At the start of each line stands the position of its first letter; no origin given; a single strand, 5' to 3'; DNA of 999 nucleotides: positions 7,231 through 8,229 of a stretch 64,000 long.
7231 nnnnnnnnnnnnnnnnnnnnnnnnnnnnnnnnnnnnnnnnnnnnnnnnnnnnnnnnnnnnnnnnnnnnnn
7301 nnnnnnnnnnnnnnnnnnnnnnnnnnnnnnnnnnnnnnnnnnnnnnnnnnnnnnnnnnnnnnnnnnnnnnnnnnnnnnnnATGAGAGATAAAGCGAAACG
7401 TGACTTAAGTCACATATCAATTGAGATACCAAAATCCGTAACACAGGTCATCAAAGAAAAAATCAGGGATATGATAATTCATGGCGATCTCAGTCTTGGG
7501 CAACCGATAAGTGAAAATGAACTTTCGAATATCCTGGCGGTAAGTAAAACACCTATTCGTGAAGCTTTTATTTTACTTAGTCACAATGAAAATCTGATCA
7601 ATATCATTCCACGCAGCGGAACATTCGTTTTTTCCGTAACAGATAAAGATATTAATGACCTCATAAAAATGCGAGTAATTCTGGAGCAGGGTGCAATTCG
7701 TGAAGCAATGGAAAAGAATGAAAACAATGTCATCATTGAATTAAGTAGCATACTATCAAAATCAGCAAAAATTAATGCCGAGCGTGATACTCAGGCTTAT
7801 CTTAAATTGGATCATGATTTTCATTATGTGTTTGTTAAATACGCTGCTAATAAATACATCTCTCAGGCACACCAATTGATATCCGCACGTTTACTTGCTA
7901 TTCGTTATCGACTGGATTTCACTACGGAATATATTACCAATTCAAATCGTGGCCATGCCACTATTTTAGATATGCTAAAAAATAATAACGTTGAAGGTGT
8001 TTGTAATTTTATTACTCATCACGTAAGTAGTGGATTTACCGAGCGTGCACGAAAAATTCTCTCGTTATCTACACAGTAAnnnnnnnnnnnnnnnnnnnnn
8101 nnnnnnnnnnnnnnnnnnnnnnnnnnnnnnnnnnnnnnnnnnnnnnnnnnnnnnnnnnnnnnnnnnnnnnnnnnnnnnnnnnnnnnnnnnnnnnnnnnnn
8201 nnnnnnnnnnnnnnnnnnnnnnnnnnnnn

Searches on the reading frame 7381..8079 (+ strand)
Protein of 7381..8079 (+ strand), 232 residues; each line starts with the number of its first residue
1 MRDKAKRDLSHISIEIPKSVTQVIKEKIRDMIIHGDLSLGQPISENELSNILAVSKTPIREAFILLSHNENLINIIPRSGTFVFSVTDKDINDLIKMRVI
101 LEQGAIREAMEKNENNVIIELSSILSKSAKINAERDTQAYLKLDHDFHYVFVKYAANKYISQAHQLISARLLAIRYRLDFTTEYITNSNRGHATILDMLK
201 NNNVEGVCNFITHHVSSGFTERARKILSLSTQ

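Call 3: search_protein_families(proteins=[window:7381-8079:+], library=ncbifam)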
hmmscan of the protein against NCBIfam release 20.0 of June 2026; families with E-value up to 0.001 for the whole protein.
window:7381-8079:+ (232 aa): 8 families
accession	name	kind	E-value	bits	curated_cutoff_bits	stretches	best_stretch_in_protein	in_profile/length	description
TIGR03338.1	phnR_burk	equivalog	2.1e-22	79.8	271.5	1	11-218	3-209/212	phosphonate utilization associated transcriptional regulator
NF003011.0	PRK03837.1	subfamily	4.1e-15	56.1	260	1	72-218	85-229/241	transcriptional regulator NanR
NF007442.0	PRK09990.1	equivalog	1.2e-08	34.7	301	1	18-82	9-73/256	transcriptional regulator GlcC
NF008504.0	PRK11414.1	equivalog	2.1e-08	34.2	225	1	19-155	11-146/221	GntR family transcriptional regulator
NF008576.0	PRK11534.1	equivalog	4.8e-07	29.7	218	1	26-195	14-190/225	DNA-binding transcriptional regulator CsiR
NF007588.0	PRK10225.1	equivalog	6.7e-05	22.3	442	1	22-104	12-94/257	Uxu operon transcriptional regulator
NF007001.0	PRK09464.1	equivalog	0.00024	20.8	330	1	18-93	10-84/254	pyruvate dehydrogenase complex transcriptional repressor PdhR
NF007741.0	PRK10421.1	equivalog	0.00064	19.2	311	0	15-89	3-77/262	transcriptional regulator LldR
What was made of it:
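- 7381..8079 (+): GntR-family regulator gene, FadR/FCD subfamily, 232 aa. Presumed to bind both sites. NCBIfam GntR/FCD hits (call 3).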

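Call 7: find_homologous_proteins(query=window:7381-8079:+, max_evalue=1e-20)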
Query window:7381-8079:+ (232 aa): 16 proteins with E <= 1e-20 among 367 candidates.
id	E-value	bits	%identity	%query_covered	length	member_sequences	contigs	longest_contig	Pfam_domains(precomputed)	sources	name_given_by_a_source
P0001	2.8e-138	476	98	100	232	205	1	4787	PF07729.18,PF00392.28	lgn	-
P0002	1.4e-134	464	97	100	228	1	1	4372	PF07729.18,PF00392.28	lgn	-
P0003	2.3e-133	460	96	100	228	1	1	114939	PF07729.18,PF00392.28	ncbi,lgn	ncbi:GntR family transcriptional regulator [Escherichia coli]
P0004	1.2e-125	435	88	99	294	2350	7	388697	PF07729.18,PF00392.28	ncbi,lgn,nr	ncbi:FCD domain-containing protein [Salmonella enterica subsp. enterica]|nr:FCD domain-containing pr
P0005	4.4e-105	368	73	99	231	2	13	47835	PF07729.18,PF00392.28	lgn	-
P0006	3.0e-81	290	58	99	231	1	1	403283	PF07729.18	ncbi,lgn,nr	ncbi:GntR family transcriptional regulator [Salmonella enterica subsp. enterica]|nr:GntR family tran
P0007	2.1e-78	281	96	63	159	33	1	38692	PF00392.28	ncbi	-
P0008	2.3e-64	235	90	55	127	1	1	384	PF07729.18,PF00392.28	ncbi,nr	ncbi:TPA: GntR family transcriptional regulator, partial [Salmonella enterica]|nr:GntR family transc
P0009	3.9e-62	228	92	51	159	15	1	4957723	PF07729.18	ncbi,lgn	-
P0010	1.1e-53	200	77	57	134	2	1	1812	PF07729.18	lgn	-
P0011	5.6e-53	198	93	45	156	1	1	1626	PF07729.18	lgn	-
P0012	8.1e-46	174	42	94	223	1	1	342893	PF07729.18,PF00392.28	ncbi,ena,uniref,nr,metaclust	ncbi:GntR family transcriptional regulator [Gilliamella apis]|uniref:GntR family transcriptional reg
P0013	4.6e-42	162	84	41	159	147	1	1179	PF00392.28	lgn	-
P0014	1.3e-35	141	38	98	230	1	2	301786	PF07729.18,PF00392.28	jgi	jgi:DNA-binding GntR family transcriptional regulator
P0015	1.3e-33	135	35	91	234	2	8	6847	PF07729.18,PF00392.28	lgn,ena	-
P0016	2.4e-30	124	79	36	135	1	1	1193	PF00392.28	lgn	-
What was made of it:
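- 7381..8079 (+): Pfam PF00392 + PF07729 on its near-identical cluster representatives (call 7).
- On Operator of a GntR-family (FadR/FCD subfamily) regulator: PF00392 + PF07729 on cluster representatives (call 7).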

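Call 9: find_encoding_contigs(protein=P0004, flank=5000, max_places=2)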
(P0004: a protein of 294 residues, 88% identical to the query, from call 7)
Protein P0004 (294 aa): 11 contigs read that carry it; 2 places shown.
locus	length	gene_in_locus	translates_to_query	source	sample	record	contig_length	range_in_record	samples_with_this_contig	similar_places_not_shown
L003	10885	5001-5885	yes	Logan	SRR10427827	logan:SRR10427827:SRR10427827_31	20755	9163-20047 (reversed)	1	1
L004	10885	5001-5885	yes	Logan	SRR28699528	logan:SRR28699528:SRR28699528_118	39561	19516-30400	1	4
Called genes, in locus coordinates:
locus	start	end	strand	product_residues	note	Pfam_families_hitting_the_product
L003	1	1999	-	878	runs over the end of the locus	PF00521:DNA_topoisoIV, PF03989:DNA_gyraseA_C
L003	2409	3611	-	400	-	PF02746:MR_MLE_N, PF13378:MR_MLE_C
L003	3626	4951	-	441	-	PF07690:MFS_1, PF12832:MFS_1_like (faint)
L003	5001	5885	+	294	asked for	PF00392:GntR, PF07729:FCD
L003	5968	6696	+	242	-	PF01209:Ubie_methyltran, PF05401:NodS (weak), PF02353:CMAS, PF13489:Methyltransf_23, PF08241:Methyltransf_11, PF08242:Methyltransf_12, PF13649:Methyltransf_25, PF13847:Methyltransf_31, +3 more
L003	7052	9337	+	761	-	PF03477:ATP-cone, PF00317:Ribonuc_red_lgN, PF02867:Ribonuc_red_lgC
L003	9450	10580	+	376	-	PF00268:Ribonuc_red_sm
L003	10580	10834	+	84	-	PF00111:Fer2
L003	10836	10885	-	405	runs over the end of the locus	PF07690:MFS_1, PF00083:Sugar_tr, PF07690:MFS_1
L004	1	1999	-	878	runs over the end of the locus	PF00521:DNA_topoisoIV, PF03989:DNA_gyraseA_C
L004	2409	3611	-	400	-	PF02746:MR_MLE_N, PF13378:MR_MLE_C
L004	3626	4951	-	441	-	PF07690:MFS_1, PF12832:MFS_1_like (faint)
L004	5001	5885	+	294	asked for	PF00392:GntR, PF07729:FCD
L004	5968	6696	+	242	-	PF01209:Ubie_methyltran, PF05401:NodS (weak), PF02353:CMAS, PF13489:Methyltransf_23, PF08241:Methyltransf_11, PF08242:Methyltransf_12, PF13649:Methyltransf_25, PF13847:Methyltransf_31, +3 more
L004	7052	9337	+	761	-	PF03477:ATP-cone, PF00317:Ribonuc_red_lgN, PF02867:Ribonuc_red_lgC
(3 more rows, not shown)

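Call 10: find_encoding_contigs(protein=P0005, flank=5000, max_places=3)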
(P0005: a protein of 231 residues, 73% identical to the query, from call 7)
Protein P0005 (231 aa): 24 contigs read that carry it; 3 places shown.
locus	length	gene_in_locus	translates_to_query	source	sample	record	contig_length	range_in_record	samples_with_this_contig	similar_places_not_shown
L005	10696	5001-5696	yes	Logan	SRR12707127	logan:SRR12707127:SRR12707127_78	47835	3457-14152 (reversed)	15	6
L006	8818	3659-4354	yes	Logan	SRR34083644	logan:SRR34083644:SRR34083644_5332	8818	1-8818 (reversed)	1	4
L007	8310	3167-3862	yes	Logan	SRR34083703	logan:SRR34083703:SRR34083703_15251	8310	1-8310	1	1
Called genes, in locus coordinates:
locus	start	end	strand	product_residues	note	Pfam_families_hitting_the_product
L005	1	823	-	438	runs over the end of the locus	PF00083:Sugar_tr, PF07690:MFS_1, PF00083:Sugar_tr, PF07690:MFS_1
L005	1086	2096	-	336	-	PF03631:Virul_fac_BrkB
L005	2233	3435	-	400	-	PF02746:MR_MLE_N, PF13378:MR_MLE_C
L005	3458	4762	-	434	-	PF07690:MFS_1, PF12832:MFS_1_like (faint)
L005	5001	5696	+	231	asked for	PF00392:GntR, PF07729:FCD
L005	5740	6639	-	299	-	PF00126:HTH_1, PF03466:LysR_substrate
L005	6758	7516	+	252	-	PF00106:adh_short, PF08659:KR, PF23441:SDR, PF13561:adh_short_C2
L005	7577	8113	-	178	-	PF13302:Acetyltransf_3, PF00583:Acetyltransf_1, PF13420:Acetyltransf_4, PF13523:Acetyltransf_8 (weak)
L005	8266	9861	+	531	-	PF18729:HEPN_STY4199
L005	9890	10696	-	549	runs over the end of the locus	PF01204:Trehalase, PF22422:MGH1-like_GH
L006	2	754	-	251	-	?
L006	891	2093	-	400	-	PF02746:MR_MLE_N, PF13378:MR_MLE_C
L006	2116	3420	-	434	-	PF07690:MFS_1, PF12832:MFS_1_like (faint)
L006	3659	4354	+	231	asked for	PF00392:GntR, PF07729:FCD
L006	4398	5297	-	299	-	PF00126:HTH_1, PF03466:LysR_substrate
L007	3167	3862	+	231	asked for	PF00392:GntR, PF07729:FCD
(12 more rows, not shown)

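Call 11: find_encoding_contigs(protein=P0006, flank=5000, max_places=2)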
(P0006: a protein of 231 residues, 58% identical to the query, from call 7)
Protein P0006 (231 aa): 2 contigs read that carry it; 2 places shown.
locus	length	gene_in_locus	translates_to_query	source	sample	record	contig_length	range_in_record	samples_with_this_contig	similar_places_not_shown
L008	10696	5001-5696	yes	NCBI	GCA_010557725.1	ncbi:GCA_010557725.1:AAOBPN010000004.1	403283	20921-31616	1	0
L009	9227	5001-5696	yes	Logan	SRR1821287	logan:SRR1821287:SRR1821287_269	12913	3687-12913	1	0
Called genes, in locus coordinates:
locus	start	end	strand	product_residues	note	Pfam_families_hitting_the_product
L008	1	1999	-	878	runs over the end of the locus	PF00521:DNA_topoisoIV, PF03989:DNA_gyraseA_C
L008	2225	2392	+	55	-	-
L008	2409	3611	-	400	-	PF02746:MR_MLE_N, PF13378:MR_MLE_C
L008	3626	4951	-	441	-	PF07690:MFS_1, PF12832:MFS_1_like (faint)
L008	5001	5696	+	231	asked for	PF07729:FCD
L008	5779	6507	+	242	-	PF01209:Ubie_methyltran, PF05401:NodS (weak), PF02353:CMAS, PF13489:Methyltransf_23, PF08241:Methyltransf_11, PF08242:Methyltransf_12, PF13649:Methyltransf_25, PF13847:Methyltransf_31, +3 more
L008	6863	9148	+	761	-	PF03477:ATP-cone, PF00317:Ribonuc_red_lgN, PF02867:Ribonuc_red_lgC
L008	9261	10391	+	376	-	PF00268:Ribonuc_red_sm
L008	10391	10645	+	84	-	PF00111:Fer2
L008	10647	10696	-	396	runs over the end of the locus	PF07690:MFS_1, PF00083:Sugar_tr, PF07690:MFS_1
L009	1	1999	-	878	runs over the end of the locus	PF00521:DNA_topoisoIV, PF03989:DNA_gyraseA_C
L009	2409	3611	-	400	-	PF02746:MR_MLE_N, PF13378:MR_MLE_C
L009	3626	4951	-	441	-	PF07690:MFS_1, PF12832:MFS_1_like (faint)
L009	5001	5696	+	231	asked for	PF07729:FCD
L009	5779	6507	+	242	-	PF01209:Ubie_methyltran, PF05401:NodS (weak), PF02353:CMAS, PF13489:Methyltransf_23, PF08241:Methyltransf_11, PF08242:Methyltransf_12, PF13649:Methyltransf_25, PF13847:Methyltransf_31, +3 more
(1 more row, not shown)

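Call 16: find_encoding_contigs(protein=P0012, flank=5000, max_places=1)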
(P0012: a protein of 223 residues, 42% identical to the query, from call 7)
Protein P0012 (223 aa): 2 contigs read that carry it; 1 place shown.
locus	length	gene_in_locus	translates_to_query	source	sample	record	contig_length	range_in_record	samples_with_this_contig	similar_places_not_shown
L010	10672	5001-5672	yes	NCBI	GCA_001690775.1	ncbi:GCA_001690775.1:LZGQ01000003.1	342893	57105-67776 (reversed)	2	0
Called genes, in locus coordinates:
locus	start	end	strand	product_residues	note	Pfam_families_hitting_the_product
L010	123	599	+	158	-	PF12900:Pyridox_ox_2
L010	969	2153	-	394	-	PF01053:Cys_Met_Meta_PP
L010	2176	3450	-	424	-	-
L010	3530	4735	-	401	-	PF02746:MR_MLE_N, PF13378:MR_MLE_C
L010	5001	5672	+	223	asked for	PF00392:GntR, PF07729:FCD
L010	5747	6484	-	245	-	PF00194:Carb_anhydrase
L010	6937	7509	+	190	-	PF18306:LDcluster4, PF03641:Lysine_decarbox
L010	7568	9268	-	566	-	PF25554:PTS_EIIB_BC_N, PF02302:PTS_IIB, PF02378:PTS_EIIC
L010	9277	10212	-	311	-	PF00294:PfkB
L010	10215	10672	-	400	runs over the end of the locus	PF00359:PTS_EIIA_2, PF00381:PTS-HPr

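Call 17: find_encoding_contigs(protein=P0014, flank=5000, max_places=1)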
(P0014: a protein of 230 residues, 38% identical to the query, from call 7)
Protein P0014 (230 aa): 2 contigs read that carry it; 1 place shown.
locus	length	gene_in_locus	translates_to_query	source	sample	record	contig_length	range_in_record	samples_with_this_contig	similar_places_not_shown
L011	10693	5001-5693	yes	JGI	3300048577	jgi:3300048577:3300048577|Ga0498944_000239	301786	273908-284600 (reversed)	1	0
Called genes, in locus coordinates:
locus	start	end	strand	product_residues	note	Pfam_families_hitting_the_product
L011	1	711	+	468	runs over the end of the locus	PF00004:AAA, PF13401:AAA_22 (faint)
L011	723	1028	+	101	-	-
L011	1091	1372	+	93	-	-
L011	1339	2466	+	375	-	PF00589:Phage_integrase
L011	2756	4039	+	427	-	PF01471:PG_binding_1, PF03734:YkuD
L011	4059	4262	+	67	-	PF21839:DUF6898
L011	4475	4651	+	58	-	-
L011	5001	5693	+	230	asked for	PF00392:GntR, PF07729:FCD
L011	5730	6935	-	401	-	PF02746:MR_MLE_N, PF13378:MR_MLE_C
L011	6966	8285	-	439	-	PF07690:MFS_1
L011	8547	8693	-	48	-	-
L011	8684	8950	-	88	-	-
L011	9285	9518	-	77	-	-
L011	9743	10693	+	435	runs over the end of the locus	PF00464:SHMT, PF00155:Aminotran_1_2, PF01041:DegT_DnrJ_EryC1 (weak)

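Call 18: find_encoding_contigs(protein=P0015, flank=5000, max_places=2)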
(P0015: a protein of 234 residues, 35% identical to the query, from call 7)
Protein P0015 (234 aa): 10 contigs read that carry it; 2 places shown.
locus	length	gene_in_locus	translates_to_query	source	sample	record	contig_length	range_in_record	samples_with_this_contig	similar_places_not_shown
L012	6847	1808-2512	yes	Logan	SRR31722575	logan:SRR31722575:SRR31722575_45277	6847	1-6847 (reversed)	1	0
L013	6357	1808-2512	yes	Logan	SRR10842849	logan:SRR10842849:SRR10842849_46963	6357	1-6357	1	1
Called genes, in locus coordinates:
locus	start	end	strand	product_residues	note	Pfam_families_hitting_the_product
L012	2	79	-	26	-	?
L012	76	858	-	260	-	PF14622:Ribonucleas_3_3, PF00636:Ribonuclease_3, PF00035:dsrm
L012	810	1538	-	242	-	PF10502:Peptidase_S26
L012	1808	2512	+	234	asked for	PF00392:GntR, PF07729:FCD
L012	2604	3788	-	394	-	PF02746:MR_MLE_N, PF13378:MR_MLE_C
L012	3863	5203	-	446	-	PF07690:MFS_1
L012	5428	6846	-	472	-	?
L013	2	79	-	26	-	?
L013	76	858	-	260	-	PF14622:Ribonucleas_3_3, PF00636:Ribonuclease_3, PF00035:dsrm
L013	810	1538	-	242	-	PF10502:Peptidase_S26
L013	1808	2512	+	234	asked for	PF00392:GntR, PF07729:FCD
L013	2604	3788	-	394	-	PF02746:MR_MLE_N, PF13378:MR_MLE_C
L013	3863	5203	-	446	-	PF07690:MFS_1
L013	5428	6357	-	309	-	?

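Call 31: find_related_loci(query=A2, collection=genome_contigs, flank=5000)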
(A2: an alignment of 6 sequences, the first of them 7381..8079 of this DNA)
Query A2 (232 aa) in genome_contigs; peptide patterns used: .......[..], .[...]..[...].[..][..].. (x = any residue, [..] = any of these).
63 stretches matched a pattern; 22 encode a relative of the query (tblastn E <= 1e-3); 22 distinct loci.
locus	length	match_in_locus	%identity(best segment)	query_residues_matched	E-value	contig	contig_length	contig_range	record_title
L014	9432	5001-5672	41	5-228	1e-59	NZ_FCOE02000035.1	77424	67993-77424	Caballeronia pedi isolate LMG 29323, whole genome shotgun sequence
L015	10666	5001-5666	40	7-228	7e-56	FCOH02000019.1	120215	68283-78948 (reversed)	Burkholderia peredens type strain LMG 29314 genome assembly, contig: contig000019, whole genome shotgun sequence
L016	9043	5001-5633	35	18-228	3e-42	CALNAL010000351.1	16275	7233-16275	MAG TPA_asm: uncultured Acetobacteraceae bacterium isolate ERR4757829_bin.31_CONCOCT_v1.1_MAG genome assembly, contig: E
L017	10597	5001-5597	33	17-216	6e-35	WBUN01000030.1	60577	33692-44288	MAG: Hyphomicrobiaceae bacterium isolate SB17 contig_332, whole genome shotgun sequence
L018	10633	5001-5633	29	13-228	2e-27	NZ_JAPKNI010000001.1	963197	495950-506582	Kaistia defluvii strain JCM 18034 RM71_1, whole genome shotgun sequence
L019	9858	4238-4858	29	17-228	2e-26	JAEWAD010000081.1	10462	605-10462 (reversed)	MAG: Proteobacteria bacterium isolate OH_PBB_198 k127_131427, whole genome shotgun sequence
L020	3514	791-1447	27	5-228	2e-26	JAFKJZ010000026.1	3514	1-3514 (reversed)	MAG: Hyphomicrobiales bacterium isolate SCN18_30_10_14_R2_B_67_9 SCN18_30_10_14_R2_B_scaffold_12336, whole genome shotgu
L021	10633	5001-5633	28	17-232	2e-25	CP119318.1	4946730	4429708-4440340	MAG: Candidatus Kaistia colombiensis isolate MAG_2176 chromosome, complete genome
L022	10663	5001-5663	27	5-230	1e-26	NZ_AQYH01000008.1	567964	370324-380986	Kaistia granuli DSM 23481 strain Ko04 G342DRAFT_scaffold00002.2_C, whole genome shotgun sequence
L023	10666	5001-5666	27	6-232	3e-20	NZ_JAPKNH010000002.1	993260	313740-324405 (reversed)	Kaistia terrae strain DSM 21341 RM73_2, whole genome shotgun sequence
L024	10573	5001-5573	30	28-217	2e-19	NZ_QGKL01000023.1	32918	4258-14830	Leucothrix arctica strain IMCC9719 IMCC9719_contig23, whole genome shotgun sequence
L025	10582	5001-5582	24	27-221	2e-15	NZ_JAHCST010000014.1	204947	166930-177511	Acrocarpospora catenulata strain H8750 NODE_14, whole genome shotgun sequence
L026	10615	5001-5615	24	9-216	2e-15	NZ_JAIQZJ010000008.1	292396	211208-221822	Nocardioides mangrovi strain GBK3QG-3 Scaffold6_1, whole genome shotgun sequence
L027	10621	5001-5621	29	17-228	1e-26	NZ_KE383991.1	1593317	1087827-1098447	Kaistia adipata DSM 17808 G539DRAFT_scaffold00001.1, whole genome shotgun sequence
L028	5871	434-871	30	16-160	1e-13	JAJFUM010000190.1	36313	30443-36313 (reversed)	MAG: Deltaproteobacteria bacterium isolate bin.454 k141_3964894, whole genome shotgun sequence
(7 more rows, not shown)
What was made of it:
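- Tried and rejected: Scan of genome_contigs with a regulator alignment (call 31).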

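Call 55: search_solved_structures(query=window:7381-8079:+, max_evalue=0.001, show_alignments=2)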
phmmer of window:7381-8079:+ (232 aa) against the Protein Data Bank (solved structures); distinct sequences matched with E-value up to 0.001: 10.
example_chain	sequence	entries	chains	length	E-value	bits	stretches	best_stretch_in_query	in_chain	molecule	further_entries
3sxy_A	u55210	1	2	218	2.7e-17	66.6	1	21-222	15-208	Transcriptional regulator, GntR family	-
3fms_A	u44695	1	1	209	3.4e-17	66.2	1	26-222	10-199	Transcriptional regulator, GntR family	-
7xp0_A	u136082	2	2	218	6.5e-13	52.2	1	22-218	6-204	Probable transcriptional regulator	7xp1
7u5q_A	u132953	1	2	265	3e-11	46.8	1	21-217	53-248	Transcriptional regulator, GntR family protein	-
3c7j_A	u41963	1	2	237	4.2e-10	43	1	21-218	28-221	Transcriptional regulator, GntR family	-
6z74_A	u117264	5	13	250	3.5e-08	36.8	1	27-152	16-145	Transcriptional regulator, GntR family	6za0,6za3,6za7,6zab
9isw_A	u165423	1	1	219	5.5e-08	36.1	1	14-165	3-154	Transcriptional regulator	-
4p9f_A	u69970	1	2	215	0.00013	25.1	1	20-149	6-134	HTH-type transcriptional regulator mcbR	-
6on4_A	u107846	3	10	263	0.00015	24.9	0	18-217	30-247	HTH-type transcriptional repressor NanR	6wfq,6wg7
2hs5_A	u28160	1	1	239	0.00044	23.4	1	21-105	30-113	putative transcriptional regulator GntR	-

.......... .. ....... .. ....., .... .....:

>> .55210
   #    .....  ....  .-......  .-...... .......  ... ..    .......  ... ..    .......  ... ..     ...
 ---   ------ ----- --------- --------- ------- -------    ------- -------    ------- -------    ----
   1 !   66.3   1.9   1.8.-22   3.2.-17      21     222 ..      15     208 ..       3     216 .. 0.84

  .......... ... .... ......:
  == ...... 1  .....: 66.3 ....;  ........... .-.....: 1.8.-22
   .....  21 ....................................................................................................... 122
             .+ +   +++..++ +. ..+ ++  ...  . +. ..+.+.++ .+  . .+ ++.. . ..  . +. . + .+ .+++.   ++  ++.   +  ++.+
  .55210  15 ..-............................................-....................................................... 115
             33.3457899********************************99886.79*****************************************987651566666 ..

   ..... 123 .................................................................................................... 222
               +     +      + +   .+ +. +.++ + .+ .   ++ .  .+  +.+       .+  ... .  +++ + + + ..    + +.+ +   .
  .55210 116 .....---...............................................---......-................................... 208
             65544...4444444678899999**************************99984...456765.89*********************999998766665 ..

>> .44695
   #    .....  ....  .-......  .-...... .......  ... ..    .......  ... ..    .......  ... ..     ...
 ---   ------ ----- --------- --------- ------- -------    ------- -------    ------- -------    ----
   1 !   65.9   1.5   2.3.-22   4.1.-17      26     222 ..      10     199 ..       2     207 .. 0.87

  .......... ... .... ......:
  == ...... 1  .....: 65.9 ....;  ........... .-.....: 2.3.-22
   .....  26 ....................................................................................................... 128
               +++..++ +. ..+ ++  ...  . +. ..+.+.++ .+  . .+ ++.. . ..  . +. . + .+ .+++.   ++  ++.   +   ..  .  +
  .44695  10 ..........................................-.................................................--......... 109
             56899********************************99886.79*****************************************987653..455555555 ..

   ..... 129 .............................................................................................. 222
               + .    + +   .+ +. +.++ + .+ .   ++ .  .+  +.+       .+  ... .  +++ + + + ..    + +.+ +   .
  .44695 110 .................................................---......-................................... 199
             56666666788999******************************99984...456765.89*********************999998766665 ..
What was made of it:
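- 7381..8079 (+): The closest solved structures are FCD-type GntR proteins, TM0439 (3SXY/3FMS) (call 55).
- On Operator of a GntR-family (FadR/FCD subfamily) regulator: NCBIfam and PDB matches to FCD-type GntR proteins (calls 3, 55).
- The neighbour is a GntR wHTH + FCD protein (calls 3, 7, 55).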
